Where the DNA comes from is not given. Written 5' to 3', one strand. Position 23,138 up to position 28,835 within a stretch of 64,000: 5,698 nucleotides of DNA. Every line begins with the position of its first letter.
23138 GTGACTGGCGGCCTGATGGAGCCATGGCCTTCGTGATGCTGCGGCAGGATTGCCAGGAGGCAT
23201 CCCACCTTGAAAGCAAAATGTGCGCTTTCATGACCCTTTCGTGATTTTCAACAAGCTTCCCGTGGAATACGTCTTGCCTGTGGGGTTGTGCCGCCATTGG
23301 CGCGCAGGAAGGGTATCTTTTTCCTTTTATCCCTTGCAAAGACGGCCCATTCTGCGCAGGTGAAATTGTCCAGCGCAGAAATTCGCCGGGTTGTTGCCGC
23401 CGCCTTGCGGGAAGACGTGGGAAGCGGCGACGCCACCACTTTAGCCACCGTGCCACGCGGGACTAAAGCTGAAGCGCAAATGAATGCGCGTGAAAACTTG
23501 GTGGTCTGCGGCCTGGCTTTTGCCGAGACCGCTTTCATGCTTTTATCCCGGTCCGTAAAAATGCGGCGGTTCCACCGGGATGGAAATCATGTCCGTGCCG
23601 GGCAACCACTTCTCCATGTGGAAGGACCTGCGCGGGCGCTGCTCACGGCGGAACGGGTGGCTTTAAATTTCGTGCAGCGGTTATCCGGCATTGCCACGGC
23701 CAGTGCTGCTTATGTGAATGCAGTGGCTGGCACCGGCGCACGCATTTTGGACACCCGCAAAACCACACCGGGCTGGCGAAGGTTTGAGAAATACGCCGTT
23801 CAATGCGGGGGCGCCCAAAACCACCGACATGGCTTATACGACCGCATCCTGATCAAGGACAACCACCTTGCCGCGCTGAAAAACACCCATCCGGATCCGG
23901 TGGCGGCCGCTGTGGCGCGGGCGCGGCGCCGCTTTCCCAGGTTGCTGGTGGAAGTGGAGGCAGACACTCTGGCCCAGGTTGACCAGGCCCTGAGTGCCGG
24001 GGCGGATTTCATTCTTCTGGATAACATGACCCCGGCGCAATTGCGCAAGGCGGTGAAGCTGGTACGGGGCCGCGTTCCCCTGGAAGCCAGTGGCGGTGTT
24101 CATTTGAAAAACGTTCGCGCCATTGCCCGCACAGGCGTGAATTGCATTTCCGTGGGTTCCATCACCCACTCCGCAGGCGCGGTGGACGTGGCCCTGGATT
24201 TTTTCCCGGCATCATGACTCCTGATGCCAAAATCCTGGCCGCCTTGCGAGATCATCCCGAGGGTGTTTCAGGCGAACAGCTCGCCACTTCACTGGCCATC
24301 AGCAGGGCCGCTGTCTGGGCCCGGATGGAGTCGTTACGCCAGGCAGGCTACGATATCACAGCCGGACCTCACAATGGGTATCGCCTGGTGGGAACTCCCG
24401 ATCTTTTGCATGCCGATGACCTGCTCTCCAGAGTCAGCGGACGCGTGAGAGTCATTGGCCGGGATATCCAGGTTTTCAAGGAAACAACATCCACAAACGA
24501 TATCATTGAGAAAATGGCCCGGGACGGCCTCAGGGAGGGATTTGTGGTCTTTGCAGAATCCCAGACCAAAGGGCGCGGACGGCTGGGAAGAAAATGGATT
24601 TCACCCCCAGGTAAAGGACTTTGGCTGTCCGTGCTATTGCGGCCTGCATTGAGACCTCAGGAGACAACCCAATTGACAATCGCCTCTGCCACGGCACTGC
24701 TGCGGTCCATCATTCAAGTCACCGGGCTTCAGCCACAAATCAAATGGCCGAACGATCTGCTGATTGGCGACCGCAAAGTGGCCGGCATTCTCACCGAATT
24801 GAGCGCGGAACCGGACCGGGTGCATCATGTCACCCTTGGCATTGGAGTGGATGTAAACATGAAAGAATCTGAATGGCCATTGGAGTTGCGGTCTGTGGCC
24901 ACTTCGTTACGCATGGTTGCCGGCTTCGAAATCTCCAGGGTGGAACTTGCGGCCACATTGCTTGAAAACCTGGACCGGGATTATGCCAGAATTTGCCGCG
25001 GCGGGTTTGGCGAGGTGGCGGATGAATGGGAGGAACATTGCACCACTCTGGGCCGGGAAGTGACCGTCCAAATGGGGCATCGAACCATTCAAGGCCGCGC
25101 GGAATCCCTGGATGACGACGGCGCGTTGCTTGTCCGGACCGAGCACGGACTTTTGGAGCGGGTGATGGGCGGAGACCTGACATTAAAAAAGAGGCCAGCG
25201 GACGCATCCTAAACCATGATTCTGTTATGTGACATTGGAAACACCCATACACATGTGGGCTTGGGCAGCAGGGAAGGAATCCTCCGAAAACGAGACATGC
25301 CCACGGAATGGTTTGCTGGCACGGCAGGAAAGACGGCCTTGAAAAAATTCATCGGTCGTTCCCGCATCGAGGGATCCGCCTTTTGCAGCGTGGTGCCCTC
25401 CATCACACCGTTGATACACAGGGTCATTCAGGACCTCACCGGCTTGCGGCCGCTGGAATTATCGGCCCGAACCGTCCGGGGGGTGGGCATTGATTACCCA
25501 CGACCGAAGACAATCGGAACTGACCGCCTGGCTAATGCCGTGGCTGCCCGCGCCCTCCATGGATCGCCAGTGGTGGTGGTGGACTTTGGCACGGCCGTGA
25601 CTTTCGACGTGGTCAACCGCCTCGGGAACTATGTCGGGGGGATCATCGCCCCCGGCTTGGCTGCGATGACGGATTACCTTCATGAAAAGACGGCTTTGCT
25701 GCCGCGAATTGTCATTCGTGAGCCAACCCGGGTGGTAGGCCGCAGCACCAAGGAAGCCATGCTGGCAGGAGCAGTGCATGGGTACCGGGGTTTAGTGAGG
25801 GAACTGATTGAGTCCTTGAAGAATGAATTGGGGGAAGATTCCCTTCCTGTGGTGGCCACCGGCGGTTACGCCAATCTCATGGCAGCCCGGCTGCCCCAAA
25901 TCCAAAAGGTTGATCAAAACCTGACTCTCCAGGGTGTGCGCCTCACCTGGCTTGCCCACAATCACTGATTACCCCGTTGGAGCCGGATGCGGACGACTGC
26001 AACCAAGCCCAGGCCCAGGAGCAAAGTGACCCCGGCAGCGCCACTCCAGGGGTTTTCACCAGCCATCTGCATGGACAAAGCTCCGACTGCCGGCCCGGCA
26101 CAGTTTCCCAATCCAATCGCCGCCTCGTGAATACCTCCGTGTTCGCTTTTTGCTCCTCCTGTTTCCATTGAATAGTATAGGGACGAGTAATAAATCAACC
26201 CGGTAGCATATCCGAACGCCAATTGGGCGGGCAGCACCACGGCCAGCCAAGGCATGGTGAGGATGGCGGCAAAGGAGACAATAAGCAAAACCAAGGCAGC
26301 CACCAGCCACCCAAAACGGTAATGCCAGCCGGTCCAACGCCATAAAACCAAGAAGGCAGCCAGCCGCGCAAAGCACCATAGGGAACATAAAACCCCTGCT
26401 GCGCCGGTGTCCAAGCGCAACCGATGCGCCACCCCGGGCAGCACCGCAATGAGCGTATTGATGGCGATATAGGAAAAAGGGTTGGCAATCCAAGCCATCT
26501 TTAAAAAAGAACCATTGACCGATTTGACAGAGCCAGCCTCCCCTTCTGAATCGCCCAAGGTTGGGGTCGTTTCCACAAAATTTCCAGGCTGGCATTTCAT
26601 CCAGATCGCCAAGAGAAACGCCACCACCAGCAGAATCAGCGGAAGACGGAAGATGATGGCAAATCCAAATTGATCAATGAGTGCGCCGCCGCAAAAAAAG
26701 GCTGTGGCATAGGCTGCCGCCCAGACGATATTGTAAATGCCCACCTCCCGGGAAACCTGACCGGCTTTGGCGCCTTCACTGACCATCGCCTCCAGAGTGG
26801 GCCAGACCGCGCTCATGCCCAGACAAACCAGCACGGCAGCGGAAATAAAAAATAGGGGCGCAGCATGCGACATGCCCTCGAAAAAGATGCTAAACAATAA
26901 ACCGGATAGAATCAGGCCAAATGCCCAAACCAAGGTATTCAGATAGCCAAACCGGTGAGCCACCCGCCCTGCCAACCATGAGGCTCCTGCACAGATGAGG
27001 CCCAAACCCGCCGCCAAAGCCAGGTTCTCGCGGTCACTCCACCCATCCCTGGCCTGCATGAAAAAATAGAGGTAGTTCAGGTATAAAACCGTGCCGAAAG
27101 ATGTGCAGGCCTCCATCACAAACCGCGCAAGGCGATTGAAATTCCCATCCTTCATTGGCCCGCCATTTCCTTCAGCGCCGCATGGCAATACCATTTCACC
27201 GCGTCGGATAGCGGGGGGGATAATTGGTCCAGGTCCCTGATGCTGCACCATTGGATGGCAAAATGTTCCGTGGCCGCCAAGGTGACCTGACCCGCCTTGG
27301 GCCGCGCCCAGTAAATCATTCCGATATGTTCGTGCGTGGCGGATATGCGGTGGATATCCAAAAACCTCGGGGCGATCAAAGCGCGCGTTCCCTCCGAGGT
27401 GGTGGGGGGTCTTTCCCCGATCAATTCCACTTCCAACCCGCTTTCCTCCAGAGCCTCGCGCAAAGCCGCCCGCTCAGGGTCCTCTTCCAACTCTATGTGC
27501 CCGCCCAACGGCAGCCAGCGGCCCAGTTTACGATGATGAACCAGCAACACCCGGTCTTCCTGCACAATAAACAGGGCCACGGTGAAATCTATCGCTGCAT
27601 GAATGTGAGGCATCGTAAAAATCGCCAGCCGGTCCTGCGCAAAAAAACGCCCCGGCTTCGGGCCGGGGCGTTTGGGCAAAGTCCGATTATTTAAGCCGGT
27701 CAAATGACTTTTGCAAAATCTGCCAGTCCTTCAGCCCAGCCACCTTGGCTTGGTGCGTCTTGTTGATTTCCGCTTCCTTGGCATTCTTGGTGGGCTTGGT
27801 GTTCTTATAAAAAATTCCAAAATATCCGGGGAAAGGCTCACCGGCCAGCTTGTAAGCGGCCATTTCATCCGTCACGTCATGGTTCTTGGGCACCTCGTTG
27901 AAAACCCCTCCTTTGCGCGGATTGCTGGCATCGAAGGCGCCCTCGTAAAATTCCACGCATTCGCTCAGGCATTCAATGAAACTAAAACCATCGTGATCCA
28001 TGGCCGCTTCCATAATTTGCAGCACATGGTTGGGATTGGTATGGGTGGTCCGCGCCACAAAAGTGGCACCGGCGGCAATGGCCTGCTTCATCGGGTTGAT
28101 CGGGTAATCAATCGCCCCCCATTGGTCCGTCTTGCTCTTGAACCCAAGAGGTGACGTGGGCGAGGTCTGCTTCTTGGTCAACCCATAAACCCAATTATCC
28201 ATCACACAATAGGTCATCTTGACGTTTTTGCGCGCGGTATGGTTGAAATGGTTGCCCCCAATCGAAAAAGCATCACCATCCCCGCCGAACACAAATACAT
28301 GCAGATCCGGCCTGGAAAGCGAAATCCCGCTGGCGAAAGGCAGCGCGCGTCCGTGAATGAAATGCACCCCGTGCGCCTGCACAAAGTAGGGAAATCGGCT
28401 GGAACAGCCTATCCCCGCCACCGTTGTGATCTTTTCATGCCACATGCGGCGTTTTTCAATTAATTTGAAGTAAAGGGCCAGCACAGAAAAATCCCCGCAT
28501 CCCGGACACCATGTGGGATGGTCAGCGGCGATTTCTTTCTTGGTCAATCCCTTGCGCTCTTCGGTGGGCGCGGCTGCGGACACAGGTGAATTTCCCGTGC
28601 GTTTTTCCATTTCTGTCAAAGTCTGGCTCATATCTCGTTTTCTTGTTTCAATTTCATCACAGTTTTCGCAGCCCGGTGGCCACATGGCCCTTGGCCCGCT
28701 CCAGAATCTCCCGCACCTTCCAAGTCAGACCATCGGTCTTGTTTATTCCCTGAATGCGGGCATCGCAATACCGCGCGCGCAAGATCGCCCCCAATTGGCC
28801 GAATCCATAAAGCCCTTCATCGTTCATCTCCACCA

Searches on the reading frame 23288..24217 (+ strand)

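Call 76: search_protein_families(library=pfam, proteins=[window:23288-24217:+], max_evalue=0.0001)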
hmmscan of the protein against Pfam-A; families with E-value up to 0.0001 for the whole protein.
window:23288-24217:+ (309 aa): 3 families
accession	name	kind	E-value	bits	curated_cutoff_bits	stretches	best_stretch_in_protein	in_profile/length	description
PF01729.25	QRPTase_C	-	5.3e-55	186.2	23.1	1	135-304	1-169/169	Quinolinate phosphoribosyl transferase, C-terminal domain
PF02749.22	QRPTase_N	-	5e-22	78.3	27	1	48-133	1-82/82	Quinolinate phosphoribosyl transferase, N-terminal domain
PF02581.23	TMP-TENI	-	3.4e-05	23.7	27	0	207-291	83-178/180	Thiamine monophosphate synthase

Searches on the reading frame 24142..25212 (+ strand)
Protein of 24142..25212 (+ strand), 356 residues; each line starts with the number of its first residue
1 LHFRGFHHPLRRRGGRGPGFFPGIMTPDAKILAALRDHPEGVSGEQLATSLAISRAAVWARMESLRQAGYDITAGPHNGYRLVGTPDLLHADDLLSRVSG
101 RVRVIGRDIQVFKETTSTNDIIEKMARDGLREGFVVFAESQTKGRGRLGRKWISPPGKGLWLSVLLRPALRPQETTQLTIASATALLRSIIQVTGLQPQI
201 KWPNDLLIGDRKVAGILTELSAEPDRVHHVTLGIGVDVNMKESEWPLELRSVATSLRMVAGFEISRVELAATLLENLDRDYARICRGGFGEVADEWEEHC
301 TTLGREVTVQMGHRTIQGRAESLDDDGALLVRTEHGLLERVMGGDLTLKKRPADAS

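Call 76: search_protein_families(library=pfam, proteins=[window:24142-25212:+], max_evalue=0.0001)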
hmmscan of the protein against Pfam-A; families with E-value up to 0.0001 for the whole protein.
window:24142-25212:+ (356 aa): 4 families
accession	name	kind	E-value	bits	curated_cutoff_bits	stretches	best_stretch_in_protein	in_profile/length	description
PF03099.24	BPL_LplA_LipB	-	8.4e-22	78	21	1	112-237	2-133/133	Biotin/lipoate A/B protein ligase family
PF02237.23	BPL_C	-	6.3e-13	48.9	21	1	302-345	1-44/48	Biotin protein ligase C terminal domain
PF08279.18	HTH_11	-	2.1e-12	47.2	25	1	30-81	4-55/55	HTH domain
PF13412.12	HTH_24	-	5.2e-06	26.4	21.9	1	30-70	7-46/48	Winged helix-turn-helix DNA-binding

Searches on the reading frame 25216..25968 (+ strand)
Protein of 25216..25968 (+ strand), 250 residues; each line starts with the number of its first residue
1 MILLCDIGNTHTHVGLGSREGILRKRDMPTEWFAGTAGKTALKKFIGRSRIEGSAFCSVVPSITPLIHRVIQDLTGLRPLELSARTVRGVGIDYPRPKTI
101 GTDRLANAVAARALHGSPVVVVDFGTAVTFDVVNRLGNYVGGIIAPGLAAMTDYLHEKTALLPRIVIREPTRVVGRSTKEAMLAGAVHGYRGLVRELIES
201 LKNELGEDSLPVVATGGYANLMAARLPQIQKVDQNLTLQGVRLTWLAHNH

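Call 76: search_protein_families(library=pfam, proteins=[window:25216-25968:+], max_evalue=0.0001)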
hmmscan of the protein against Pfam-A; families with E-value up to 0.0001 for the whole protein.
window:25216-25968:+ (250 aa): 1 family
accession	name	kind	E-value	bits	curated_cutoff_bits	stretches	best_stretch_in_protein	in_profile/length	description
PF03309.20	Pan_kinase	-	1.9e-52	178.5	24.7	1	2-199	1-204/205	Type III pantothenate kinase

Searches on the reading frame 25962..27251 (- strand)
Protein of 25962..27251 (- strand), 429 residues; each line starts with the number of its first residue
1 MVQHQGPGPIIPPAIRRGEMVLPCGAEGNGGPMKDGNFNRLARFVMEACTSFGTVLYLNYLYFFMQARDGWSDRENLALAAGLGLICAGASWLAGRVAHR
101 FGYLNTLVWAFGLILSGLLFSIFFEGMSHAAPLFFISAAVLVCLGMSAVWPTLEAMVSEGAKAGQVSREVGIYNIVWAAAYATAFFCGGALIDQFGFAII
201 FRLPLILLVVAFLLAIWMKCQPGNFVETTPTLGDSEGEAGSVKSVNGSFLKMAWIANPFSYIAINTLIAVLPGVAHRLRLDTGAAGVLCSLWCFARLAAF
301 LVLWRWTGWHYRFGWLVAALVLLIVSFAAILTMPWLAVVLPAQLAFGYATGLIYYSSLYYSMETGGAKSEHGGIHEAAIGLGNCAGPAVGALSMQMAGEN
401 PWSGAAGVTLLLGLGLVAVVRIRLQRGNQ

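Call 76: search_protein_families(library=pfam, proteins=[window:25962-27251:-], max_evalue=0.0001)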
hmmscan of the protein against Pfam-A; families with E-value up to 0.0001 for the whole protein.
window:25962-27251:- (429 aa): 1 family
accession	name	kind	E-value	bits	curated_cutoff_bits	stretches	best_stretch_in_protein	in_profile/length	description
PF07690.21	MFS_1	-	2.3e-13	50.3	33.4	1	49-364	7-322/347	Major Facilitator Superfamily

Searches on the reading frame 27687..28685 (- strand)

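Call 76: search_protein_families(library=pfam, proteins=[window:27687-28685:-], max_evalue=0.0001)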
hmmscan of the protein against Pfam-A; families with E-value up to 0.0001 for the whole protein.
window:27687-28685:- (332 aa): 1 family
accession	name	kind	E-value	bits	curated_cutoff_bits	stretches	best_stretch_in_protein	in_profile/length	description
PF02775.26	TPP_enzyme_C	-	4.6e-29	101.6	21.9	1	92-239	2-151/151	Thiamine pyrophosphate enzyme, C-terminal TPP binding domain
